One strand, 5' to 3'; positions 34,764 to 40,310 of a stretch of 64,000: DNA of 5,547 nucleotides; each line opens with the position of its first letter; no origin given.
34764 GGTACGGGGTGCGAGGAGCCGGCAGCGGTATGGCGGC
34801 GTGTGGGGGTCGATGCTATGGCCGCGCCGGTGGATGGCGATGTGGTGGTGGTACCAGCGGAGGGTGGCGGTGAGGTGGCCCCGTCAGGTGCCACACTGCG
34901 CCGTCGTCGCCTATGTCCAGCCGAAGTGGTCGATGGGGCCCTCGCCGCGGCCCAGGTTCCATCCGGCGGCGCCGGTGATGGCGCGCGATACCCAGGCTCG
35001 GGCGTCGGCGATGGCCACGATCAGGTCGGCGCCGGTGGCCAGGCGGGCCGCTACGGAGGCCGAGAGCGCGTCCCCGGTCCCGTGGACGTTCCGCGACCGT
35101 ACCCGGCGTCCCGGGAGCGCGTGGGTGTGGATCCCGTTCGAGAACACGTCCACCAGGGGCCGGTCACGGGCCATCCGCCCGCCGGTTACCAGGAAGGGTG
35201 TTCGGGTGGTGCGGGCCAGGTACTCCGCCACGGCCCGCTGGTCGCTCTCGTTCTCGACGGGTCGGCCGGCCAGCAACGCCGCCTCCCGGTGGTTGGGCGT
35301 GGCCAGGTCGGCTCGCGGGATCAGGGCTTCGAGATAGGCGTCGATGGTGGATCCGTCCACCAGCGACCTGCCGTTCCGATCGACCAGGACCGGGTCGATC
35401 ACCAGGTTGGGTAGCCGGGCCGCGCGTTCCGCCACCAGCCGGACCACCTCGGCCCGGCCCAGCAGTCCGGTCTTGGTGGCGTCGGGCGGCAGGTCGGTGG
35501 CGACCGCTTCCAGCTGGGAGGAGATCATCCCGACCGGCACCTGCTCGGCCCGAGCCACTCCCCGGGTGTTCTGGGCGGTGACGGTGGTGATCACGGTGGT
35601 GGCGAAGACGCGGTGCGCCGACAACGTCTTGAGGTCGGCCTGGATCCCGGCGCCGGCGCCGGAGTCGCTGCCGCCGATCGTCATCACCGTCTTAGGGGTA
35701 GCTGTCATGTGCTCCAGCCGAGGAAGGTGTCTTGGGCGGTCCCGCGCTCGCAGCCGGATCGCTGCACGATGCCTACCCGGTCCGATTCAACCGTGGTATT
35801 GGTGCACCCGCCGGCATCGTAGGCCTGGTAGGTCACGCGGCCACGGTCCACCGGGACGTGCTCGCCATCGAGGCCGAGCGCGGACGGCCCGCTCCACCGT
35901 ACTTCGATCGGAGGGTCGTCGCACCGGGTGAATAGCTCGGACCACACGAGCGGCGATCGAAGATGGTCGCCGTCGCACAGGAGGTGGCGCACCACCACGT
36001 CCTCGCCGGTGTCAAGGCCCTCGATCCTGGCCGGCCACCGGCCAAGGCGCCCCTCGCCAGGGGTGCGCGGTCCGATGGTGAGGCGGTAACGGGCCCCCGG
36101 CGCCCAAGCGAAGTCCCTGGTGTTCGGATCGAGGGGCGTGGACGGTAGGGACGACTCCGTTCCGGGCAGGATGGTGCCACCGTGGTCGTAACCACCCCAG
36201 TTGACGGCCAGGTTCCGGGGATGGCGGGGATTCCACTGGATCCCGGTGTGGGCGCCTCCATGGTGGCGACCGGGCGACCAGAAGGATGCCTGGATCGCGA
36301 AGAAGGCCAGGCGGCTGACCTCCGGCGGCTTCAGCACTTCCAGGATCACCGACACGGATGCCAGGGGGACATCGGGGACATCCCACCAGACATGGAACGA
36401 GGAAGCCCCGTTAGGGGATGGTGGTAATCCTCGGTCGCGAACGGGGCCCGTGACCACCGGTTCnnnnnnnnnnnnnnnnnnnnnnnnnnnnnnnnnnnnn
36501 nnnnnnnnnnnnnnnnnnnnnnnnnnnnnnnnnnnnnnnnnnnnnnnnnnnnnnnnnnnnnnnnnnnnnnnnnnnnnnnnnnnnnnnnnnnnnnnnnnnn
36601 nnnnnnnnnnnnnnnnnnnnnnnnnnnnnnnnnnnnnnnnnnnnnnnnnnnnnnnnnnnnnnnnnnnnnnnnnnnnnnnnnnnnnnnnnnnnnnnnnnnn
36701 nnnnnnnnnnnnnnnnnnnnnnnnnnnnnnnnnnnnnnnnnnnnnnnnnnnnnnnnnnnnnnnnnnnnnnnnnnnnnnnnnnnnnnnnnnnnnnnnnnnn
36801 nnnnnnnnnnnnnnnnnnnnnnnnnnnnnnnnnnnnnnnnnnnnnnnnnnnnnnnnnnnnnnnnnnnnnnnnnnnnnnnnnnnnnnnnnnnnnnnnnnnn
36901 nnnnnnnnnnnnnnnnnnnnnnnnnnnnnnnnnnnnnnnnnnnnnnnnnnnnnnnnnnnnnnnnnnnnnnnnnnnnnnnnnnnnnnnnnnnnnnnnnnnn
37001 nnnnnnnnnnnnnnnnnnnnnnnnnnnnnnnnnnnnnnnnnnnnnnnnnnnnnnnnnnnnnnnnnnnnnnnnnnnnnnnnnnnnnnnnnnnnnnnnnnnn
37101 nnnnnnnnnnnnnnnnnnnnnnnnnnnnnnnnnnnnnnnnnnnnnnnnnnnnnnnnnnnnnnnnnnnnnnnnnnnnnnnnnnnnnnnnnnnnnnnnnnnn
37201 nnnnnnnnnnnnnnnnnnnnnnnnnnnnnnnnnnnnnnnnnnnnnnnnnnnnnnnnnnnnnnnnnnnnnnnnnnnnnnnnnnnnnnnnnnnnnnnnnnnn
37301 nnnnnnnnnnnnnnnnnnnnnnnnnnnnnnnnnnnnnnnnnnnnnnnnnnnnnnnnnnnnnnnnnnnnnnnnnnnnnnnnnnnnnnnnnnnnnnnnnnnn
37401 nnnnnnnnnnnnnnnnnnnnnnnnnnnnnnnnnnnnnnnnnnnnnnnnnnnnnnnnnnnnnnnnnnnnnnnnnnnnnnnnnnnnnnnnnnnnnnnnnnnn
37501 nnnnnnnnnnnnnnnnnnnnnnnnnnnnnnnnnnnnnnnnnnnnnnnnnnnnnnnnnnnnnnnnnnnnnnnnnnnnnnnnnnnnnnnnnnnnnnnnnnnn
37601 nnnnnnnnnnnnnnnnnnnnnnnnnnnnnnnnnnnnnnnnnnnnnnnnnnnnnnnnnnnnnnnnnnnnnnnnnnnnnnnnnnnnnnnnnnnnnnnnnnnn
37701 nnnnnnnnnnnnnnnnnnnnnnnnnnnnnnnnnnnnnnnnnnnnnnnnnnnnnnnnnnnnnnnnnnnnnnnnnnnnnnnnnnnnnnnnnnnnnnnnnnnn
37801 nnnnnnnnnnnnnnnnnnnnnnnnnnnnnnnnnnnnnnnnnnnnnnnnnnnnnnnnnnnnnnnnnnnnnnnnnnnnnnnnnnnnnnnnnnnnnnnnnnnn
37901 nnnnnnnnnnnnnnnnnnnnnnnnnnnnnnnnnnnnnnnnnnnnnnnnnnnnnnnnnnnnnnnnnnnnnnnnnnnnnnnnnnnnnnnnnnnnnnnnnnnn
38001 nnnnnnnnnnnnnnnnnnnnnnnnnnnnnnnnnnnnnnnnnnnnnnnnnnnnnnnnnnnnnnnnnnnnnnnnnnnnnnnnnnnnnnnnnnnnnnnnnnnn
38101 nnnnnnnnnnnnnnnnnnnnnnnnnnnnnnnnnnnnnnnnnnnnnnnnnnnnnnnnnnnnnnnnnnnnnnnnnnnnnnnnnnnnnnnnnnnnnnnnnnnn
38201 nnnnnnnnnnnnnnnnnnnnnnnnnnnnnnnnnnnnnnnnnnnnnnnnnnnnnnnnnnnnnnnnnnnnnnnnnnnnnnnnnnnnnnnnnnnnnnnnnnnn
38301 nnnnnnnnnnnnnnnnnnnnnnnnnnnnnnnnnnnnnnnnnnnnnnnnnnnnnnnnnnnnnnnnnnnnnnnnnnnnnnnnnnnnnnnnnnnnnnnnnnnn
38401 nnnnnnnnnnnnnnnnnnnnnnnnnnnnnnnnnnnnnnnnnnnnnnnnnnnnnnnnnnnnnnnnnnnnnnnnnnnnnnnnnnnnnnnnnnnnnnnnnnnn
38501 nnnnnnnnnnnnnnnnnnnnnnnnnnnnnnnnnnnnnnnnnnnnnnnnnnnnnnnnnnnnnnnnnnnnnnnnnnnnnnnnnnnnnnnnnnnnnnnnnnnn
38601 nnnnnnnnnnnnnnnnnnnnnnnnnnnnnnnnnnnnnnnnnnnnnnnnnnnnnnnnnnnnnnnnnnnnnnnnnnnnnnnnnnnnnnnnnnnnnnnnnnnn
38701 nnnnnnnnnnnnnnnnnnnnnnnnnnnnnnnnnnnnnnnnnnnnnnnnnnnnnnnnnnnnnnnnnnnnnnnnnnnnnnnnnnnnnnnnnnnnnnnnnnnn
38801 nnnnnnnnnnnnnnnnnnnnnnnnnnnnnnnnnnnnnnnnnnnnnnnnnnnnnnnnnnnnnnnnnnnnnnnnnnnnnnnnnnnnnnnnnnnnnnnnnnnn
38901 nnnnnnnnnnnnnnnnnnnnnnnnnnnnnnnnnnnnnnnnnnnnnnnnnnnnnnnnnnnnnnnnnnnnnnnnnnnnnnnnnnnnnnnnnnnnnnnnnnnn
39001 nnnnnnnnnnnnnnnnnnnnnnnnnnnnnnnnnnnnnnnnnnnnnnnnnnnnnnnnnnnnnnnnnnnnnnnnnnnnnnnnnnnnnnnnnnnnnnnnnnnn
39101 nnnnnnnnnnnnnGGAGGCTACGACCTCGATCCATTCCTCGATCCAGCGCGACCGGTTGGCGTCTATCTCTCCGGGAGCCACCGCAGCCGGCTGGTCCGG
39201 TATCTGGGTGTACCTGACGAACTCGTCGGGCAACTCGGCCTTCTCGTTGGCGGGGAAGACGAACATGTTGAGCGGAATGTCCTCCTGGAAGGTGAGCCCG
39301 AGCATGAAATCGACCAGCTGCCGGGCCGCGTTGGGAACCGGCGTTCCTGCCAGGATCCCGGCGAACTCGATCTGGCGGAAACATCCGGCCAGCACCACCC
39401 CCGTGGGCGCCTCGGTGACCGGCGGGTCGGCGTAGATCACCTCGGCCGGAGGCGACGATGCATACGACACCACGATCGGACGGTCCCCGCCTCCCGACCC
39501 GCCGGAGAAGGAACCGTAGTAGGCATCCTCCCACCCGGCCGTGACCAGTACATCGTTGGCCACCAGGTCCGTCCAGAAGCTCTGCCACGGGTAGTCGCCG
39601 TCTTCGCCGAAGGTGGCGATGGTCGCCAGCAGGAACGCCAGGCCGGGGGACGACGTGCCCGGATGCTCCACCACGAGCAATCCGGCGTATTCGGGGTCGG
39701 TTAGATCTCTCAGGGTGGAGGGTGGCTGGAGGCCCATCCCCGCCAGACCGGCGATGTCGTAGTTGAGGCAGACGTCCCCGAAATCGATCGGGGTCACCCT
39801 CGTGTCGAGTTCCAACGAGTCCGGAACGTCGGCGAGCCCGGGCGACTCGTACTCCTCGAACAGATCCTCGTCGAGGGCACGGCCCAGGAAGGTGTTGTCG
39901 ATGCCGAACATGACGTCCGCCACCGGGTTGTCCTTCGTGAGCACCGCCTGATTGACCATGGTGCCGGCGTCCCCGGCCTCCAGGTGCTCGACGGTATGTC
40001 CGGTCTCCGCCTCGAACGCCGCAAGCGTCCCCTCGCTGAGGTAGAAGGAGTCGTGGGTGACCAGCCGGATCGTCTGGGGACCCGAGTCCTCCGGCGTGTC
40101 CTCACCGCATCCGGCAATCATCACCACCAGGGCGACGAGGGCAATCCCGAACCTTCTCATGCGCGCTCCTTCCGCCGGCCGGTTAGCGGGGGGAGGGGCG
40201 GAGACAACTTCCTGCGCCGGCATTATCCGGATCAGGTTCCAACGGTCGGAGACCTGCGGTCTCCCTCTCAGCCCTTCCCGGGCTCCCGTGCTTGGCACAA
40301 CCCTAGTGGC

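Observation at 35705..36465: ABC ATPase ThiQ carries an in-frame extension of about 250 aa of unknown fold, ending in an ATGA overlap with thiD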

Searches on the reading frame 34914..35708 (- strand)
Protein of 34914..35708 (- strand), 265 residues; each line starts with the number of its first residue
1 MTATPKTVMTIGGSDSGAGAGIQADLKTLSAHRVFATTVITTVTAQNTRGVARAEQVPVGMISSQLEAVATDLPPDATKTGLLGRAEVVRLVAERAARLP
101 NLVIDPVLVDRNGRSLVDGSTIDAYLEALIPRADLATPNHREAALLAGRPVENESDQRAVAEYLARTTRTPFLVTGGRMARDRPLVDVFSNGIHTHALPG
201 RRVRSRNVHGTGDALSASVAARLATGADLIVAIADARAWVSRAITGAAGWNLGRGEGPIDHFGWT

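Call 62: search_protein_families(library=ncbifam, proteins=[window:34914-35708:-], max_evalue=1e-10)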
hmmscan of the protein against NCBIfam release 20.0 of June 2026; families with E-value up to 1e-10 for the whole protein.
window:34914-35708:- (265 aa): 11 families
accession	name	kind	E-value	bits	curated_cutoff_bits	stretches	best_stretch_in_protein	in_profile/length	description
TIGR00097.1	HMP-P_kinase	equivalog_domain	3.7e-76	255.8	204.95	1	8-262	1-254/254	bifunctional hydroxymethylpyrimidine kinase/phosphomethylpyrimidine kinase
NF006346.0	PRK08573.1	equivalog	5.4e-59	200.1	528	1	6-264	5-262/450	bifunctional hydroxymethylpyrimidine kinase/phosphomethylpyrimidine kinase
NF011301.0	PRK14713.1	equivalog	6.4e-59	200.1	512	1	6-262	22-280/534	bifunctional hydroxymethylpyrimidine kinase/phosphomethylpyrimidine kinase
NF007070.0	PRK09517.1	equivalog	2.4e-51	175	761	1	7-262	243-500/755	multifunctional thiamine-phosphate pyrophosphorylase/synthase/phosphomethylpyrimidine kinase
NF009077.0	PRK12412.1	equivalog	3.8e-37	128.1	385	1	7-247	5-249/274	pyridoxine/pyridoxal/pyridoxamine kinase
NF009259.0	PRK12616.1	equivalog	4.1e-33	115.1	390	1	7-248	5-251/270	bifunctional hydroxymethylpyrimidine kinase/phosphomethylpyrimidine kinase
NF009078.0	PRK12413.1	equivalog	2.5e-28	99.4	225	1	6-247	4-243/253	bifunctional hydroxymethylpyrimidine kinase/phosphomethylpyrimidine kinase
NF004398.0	PRK05756.1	equivalog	1e-12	48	292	1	77-241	78-251/287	pyridoxal kinase PdxY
NF006034.0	PRK08176.1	equivalog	1.3e-12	47.5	342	1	77-244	91-264/283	pyridoxine/pyridoxal/pyridoxamine kinase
NF005491.0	PRK07105.1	equivalog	1.6e-11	44.1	231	1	72-252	74-262/286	pyridoxamine kinase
TIGR00687.1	pyridox_kin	equivalog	4.3e-11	42.7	144.5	1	86-238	91-249/288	pyridoxal kinase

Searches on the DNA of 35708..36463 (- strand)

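Call 18: search_rna_families(sources=[L001, L002, L003, L006, L007], threshold=gathering)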
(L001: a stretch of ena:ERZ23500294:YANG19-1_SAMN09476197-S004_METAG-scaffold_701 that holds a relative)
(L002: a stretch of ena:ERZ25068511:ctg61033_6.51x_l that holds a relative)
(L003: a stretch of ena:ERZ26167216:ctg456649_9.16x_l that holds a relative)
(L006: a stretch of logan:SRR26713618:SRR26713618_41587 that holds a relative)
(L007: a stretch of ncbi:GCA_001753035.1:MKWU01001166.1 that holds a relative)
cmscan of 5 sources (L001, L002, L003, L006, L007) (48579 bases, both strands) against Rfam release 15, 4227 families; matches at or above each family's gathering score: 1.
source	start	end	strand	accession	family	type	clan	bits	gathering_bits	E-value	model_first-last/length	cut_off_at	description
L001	7634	7704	-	RF00005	tRNA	Gene; tRNA;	CL00001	73.4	29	2.7e-14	1-71/71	no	tRNA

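Call 52: search_rna_families(sources=[L026, L048, L053, L033, L041, L022, L011, L012, L014, L015], threshold=gathering)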
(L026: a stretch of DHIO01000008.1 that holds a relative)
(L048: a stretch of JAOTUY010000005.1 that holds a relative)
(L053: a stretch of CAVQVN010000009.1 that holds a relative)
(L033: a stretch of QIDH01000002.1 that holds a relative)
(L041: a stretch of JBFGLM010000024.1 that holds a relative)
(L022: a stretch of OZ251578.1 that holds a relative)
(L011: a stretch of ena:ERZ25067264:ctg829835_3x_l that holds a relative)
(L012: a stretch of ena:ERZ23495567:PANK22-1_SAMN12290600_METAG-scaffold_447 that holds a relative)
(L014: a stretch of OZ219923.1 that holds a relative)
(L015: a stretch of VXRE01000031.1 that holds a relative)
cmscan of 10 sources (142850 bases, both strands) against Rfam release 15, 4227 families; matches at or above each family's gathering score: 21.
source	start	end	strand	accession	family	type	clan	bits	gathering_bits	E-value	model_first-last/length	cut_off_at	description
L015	12793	12863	-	RF00005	tRNA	Gene; tRNA;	CL00001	73.4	29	7.9e-14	1-71/71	no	tRNA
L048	659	731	-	RF00005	tRNA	Gene; tRNA;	CL00001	72.3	29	1.6e-13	1-71/71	no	tRNA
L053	1164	1236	-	RF00005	tRNA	Gene; tRNA;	CL00001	72.3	29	1.6e-13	1-71/71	no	tRNA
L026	1022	1094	-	RF00005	tRNA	Gene; tRNA;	CL00001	72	29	2e-13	1-71/71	no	tRNA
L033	12610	12682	+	RF00005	tRNA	Gene; tRNA;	CL00001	71.6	29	2.6e-13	1-71/71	no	tRNA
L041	11562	11634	+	RF00005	tRNA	Gene; tRNA;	CL00001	71.6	29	2.5e-13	1-71/71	no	tRNA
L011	3206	3312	+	RF00059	TPP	Cis-reg; riboswitch;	-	67.7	54.3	8.1e-11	1-105/105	no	TPP riboswitch aptamer (THI element)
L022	3111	3218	+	RF00059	TPP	Cis-reg; riboswitch;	-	65.9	54.3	2.2e-10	1-105/105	no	TPP riboswitch aptamer (THI element)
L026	1124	1198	-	RF00005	tRNA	Gene; tRNA;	CL00001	63.1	29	5.4e-11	1-71/71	no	tRNA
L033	12462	12536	+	RF00005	tRNA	Gene; tRNA;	CL00001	63.1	29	5.7e-11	1-71/71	no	tRNA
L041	11404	11478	+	RF00005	tRNA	Gene; tRNA;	CL00001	63.1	29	5.7e-11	1-71/71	no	tRNA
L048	770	844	-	RF00005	tRNA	Gene; tRNA;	CL00001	61.2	29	1.8e-10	1-71/71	no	tRNA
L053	1274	1348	-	RF00005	tRNA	Gene; tRNA;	CL00001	61.2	29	1.8e-10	1-71/71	no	tRNA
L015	3170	3274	+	RF00059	TPP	Cis-reg; riboswitch;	-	60.2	54.3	5.8e-09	1-105/105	no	TPP riboswitch aptamer (THI element)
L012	3134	3241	+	RF00059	TPP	Cis-reg; riboswitch;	-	59.9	54.3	6.7e-09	1-105/105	no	TPP riboswitch aptamer (THI element)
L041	2482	2569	+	RF00059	TPP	Cis-reg; riboswitch;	-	59.3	54.3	9.6e-09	10-89/105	no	TPP riboswitch aptamer (THI element)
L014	3158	3264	+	RF00059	TPP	Cis-reg; riboswitch;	-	57.5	54.3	2.7e-08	1-105/105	no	TPP riboswitch aptamer (THI element)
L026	6399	6486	-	RF00059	TPP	Cis-reg; riboswitch;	-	56.4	54.3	4.9e-08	10-89/105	no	TPP riboswitch aptamer (THI element)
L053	6391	6478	-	RF00059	TPP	Cis-reg; riboswitch;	-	56.4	54.3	4.9e-08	10-89/105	no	TPP riboswitch aptamer (THI element)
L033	2978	3087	+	RF00059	TPP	Cis-reg; riboswitch;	-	56.1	54.3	6e-08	1-105/105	no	TPP riboswitch aptamer (THI element)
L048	6380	6467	-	RF00059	TPP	Cis-reg; riboswitch;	-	55.4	54.3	8.6e-08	10-89/105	no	TPP riboswitch aptamer (THI element)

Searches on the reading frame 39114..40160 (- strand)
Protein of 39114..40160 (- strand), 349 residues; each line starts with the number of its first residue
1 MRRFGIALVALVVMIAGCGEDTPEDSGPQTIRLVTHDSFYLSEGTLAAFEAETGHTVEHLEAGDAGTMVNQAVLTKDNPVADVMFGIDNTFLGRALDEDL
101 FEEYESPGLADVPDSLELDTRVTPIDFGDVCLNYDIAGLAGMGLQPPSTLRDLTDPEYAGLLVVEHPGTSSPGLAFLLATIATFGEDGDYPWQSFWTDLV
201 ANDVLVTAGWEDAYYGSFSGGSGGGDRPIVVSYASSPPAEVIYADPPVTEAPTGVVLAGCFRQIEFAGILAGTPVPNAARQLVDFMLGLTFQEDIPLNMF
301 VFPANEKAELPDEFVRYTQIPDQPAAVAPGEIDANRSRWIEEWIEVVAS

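Call 62: search_protein_families(library=ncbifam, proteins=[window:39114-40160:-], max_evalue=1e-10)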
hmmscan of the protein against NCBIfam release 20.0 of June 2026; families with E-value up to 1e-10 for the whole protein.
seq(349 aa): 4 families
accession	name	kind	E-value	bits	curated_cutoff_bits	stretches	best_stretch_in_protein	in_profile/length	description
TIGR01254.1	sfuA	subfamily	3.7e-71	239.9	93.4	1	29-343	3-306/306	thiamine ABC transporter substrate-binding protein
TIGR01276.1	thiB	equivalog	1.9e-26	93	317.15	1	47-347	38-322/324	thiamine ABC transporter substrate binding subunit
NF011620.1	PRK15046.1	equivalog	9.2e-20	70.7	310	1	9-190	5-182/334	2-aminoethylphosphonate ABC transporter substrate-binding protein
TIGR03227.1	PhnS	equivalog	6e-17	61.6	395.3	1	43-191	50-193/360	2-aminoethylphosphonate ABC transporter substrate-binding protein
